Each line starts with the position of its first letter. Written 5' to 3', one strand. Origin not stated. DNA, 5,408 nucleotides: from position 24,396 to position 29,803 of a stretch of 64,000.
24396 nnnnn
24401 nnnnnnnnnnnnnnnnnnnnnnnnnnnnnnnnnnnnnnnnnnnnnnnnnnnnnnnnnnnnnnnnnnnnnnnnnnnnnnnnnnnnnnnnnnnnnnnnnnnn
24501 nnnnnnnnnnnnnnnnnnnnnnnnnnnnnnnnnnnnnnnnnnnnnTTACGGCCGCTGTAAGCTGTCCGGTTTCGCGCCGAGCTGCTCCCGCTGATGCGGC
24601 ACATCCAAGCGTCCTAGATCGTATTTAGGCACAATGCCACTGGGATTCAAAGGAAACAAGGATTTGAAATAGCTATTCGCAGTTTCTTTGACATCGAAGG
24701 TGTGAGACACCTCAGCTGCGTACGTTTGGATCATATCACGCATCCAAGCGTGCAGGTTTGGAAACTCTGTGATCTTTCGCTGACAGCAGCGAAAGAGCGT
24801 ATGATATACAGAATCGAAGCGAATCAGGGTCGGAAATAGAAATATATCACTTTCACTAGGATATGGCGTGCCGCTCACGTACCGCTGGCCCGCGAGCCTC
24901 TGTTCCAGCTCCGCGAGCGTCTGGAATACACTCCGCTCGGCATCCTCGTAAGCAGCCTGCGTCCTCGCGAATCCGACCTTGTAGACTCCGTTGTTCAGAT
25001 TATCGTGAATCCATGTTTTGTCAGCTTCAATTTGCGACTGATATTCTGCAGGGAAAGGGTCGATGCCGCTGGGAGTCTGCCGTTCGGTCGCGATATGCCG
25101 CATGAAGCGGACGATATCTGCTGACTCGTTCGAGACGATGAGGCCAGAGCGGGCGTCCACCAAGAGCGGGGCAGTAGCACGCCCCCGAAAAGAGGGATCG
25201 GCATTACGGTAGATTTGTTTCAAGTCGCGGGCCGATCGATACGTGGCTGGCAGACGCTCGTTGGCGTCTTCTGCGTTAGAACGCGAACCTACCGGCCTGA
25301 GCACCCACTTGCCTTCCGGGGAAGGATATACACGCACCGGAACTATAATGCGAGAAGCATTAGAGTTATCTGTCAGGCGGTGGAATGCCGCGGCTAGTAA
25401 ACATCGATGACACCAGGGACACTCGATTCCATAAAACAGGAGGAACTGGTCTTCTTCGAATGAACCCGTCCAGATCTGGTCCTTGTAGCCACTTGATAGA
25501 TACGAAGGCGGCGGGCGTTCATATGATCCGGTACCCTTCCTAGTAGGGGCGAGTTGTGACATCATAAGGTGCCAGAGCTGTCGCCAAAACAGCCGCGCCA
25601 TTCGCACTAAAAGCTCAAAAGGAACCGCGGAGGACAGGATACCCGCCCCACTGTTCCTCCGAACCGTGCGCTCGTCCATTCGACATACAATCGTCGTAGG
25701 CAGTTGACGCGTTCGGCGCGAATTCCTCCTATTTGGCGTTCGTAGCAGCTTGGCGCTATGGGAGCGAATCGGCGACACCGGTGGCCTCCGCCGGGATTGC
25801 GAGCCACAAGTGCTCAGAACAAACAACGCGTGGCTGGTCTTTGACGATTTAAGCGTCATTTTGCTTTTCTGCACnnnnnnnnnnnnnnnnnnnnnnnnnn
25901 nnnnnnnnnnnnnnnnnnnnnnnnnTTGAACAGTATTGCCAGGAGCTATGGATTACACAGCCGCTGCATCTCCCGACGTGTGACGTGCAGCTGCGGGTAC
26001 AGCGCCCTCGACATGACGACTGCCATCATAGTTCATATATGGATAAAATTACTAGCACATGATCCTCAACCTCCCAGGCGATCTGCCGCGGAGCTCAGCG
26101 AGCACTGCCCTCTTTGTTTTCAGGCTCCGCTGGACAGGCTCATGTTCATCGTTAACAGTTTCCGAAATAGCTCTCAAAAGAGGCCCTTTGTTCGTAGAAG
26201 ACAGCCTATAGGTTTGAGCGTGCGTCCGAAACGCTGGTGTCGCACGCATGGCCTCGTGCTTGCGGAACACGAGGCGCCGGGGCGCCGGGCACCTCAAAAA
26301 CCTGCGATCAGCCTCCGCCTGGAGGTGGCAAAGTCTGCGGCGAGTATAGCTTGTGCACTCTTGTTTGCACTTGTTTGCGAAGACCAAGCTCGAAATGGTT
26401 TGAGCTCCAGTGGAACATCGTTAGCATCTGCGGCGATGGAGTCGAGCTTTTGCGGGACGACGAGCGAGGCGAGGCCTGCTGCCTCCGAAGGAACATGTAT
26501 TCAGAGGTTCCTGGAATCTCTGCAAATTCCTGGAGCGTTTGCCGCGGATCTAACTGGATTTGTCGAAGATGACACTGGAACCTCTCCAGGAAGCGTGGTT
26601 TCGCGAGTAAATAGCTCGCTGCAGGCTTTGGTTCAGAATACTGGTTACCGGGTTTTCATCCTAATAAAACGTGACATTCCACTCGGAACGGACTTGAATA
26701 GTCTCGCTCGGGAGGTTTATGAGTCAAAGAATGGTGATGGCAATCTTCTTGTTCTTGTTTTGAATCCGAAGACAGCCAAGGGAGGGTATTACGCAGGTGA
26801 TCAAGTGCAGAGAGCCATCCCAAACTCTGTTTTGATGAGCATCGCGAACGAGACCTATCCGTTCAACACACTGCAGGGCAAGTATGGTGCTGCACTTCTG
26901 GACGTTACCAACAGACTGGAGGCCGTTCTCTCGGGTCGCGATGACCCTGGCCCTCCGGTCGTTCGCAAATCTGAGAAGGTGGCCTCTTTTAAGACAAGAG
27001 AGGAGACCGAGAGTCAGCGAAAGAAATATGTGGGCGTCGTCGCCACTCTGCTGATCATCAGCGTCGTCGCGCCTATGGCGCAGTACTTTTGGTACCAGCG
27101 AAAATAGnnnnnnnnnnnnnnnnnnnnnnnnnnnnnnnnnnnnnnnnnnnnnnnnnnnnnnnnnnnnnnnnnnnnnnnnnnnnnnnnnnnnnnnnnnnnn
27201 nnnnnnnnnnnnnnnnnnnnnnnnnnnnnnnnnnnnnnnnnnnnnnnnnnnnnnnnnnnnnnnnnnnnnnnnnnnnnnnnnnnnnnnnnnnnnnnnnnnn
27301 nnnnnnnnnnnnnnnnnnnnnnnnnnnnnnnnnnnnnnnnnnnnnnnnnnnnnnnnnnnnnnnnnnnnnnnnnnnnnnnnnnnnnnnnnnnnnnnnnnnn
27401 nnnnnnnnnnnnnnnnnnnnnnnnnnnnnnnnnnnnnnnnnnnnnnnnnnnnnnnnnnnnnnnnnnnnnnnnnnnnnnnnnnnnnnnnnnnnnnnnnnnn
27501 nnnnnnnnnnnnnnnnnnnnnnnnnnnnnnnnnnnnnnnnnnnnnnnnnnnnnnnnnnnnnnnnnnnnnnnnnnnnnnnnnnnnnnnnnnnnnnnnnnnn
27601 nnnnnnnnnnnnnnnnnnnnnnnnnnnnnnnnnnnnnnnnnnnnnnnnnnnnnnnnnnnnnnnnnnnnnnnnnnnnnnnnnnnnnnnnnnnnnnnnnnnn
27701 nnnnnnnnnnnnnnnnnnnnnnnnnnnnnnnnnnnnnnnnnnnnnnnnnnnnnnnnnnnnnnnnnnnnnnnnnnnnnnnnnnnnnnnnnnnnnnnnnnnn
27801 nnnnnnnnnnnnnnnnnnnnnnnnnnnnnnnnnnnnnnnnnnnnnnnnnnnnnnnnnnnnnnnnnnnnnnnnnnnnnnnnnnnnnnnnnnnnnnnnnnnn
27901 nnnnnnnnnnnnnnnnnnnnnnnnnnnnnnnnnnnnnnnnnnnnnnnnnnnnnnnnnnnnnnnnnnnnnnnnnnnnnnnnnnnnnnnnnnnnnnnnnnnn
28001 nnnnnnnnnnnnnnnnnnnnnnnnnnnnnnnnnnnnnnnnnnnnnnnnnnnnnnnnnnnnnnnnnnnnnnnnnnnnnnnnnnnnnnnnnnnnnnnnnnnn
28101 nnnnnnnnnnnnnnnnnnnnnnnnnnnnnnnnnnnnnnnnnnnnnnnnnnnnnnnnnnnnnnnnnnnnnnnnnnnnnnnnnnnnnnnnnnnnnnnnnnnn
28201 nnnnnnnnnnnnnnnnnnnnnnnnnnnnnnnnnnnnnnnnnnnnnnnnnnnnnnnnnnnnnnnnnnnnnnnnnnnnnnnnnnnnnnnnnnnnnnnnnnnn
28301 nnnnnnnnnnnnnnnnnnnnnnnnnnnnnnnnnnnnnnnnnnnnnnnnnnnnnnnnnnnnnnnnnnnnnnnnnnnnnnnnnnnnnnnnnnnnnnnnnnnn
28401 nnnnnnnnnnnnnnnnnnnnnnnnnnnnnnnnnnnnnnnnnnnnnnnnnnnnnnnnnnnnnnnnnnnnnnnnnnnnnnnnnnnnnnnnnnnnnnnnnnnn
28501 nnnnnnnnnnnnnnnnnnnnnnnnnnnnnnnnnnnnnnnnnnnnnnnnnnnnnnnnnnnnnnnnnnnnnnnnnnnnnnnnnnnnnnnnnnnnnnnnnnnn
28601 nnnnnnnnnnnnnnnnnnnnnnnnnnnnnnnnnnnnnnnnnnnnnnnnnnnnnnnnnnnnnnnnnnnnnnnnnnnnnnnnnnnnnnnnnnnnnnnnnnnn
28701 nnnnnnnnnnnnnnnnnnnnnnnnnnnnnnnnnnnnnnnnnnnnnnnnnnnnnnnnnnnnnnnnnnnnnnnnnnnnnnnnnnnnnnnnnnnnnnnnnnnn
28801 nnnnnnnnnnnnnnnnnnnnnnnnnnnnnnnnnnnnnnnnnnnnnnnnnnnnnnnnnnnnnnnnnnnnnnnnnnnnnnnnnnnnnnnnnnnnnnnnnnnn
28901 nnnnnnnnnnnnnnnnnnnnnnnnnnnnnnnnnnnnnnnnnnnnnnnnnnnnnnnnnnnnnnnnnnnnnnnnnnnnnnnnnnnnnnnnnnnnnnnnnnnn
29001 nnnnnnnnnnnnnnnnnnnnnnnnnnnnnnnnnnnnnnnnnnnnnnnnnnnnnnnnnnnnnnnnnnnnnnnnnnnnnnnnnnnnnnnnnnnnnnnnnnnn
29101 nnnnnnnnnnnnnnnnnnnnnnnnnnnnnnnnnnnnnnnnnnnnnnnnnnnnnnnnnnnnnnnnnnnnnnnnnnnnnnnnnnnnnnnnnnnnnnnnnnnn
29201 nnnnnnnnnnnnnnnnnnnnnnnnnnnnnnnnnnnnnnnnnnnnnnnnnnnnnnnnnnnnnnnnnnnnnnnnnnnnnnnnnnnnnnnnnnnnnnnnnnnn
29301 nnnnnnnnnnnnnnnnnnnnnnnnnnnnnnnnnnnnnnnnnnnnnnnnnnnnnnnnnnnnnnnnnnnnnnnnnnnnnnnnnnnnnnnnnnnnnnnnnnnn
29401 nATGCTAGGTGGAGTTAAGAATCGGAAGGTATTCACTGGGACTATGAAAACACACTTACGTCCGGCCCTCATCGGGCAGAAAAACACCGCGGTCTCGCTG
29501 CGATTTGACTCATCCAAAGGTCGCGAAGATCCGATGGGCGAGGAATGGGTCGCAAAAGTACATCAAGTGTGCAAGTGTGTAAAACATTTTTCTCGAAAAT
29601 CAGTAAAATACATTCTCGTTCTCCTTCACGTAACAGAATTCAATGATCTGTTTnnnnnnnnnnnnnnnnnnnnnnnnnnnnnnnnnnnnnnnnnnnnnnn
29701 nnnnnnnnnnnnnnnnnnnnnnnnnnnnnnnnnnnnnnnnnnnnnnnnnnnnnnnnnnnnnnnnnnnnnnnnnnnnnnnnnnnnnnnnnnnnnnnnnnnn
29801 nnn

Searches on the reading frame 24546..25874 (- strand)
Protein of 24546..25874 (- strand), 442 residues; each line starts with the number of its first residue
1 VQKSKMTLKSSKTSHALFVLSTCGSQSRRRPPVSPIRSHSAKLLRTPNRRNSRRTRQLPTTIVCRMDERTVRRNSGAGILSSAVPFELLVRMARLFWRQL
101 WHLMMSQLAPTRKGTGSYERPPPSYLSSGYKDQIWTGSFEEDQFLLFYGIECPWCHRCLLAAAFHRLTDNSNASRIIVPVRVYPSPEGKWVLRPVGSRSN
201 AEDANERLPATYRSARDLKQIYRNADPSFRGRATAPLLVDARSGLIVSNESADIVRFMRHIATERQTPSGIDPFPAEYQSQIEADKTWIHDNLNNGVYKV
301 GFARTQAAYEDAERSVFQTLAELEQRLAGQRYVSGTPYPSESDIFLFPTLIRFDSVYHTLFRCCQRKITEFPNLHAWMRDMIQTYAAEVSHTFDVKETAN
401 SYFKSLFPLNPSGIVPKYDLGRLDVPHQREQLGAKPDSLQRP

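Call 38: search_protein_families(library=pfam, proteins=[window:24546-25874:-], max_evalue=1)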
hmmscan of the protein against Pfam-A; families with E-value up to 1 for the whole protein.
window:24546-25874:- (442 aa): 5 families
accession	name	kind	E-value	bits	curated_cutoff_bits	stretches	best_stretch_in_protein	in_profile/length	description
PF13410.11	GST_C_2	-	4e-15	56.1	24.9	1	306-379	1-68/69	Glutathione S-transferase, C-terminal domain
PF13409.12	GST_N_2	-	1.2e-05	26.3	25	1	152-258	2-67/70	Glutathione S-transferase, N-terminal domain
PF00043.30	GST_C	-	0.012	16.2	20.7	1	303-382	18-90/93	Glutathione S-transferase, C-terminal domain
PF17171.9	GST_C_6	-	0.015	15.4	28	1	320-380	5-63/64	Glutathione S-transferase, C-terminal domain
PF21972.1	Arc1p_N_like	-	0.19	12.5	27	1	317-351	18-51/81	Nuclear-export cofactor Arc1p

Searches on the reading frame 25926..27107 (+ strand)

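Call 38: search_protein_families(library=pfam, proteins=[window:25926-27107:+], max_evalue=1)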
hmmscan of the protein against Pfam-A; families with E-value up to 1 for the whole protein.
window:25926-27107:+ (393 aa): 1 family
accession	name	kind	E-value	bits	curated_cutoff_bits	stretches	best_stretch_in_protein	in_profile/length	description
PF04536.20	TPM_phosphatase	-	1.8e-08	34.9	22.1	1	223-333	11-124/125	TPM domain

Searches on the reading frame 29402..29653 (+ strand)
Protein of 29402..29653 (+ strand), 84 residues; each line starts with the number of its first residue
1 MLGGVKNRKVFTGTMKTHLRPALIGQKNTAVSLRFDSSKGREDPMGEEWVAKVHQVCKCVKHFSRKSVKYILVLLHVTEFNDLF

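Call 56: find_encoding_contigs(protein=window:29402-29653:+, flank=6000, max_places=10)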
Protein window:29402-29653:+ (84 aa): 5 contigs read that carry it; 5 places shown.
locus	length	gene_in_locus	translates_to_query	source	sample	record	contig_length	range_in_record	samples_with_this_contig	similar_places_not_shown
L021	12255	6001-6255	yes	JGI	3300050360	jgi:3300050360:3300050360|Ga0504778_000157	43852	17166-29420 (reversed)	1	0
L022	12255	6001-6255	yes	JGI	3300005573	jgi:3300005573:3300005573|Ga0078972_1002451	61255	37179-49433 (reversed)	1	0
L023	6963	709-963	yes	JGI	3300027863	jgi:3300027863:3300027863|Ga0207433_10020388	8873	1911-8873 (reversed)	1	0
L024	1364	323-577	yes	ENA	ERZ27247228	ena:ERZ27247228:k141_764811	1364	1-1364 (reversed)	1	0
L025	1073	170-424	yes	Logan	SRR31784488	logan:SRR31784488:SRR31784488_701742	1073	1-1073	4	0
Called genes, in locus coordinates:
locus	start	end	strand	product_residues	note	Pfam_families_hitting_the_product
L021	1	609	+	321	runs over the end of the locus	PF04536:TPM_phosphatase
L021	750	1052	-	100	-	-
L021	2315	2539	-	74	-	-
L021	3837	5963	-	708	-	PF10699:HAP2-GCS1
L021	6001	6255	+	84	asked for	-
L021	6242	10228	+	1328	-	-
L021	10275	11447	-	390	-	PF00096:zf-C2H2 (faint), PF13894:zf-C2H2_4 (faint)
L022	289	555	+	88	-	-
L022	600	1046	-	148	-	PF00125:Histone, PF00808:CBFD_NFYB_HMF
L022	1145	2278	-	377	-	PF13409:GST_N_2 (faint), PF13410:GST_C_2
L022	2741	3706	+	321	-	PF04536:TPM_phosphatase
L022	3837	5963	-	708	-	PF10699:HAP2-GCS1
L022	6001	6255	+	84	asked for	-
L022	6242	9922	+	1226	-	-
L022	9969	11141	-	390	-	PF00096:zf-C2H2 (faint), PF13894:zf-C2H2_4 (faint)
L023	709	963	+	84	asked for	-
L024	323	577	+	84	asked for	-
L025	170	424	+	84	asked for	-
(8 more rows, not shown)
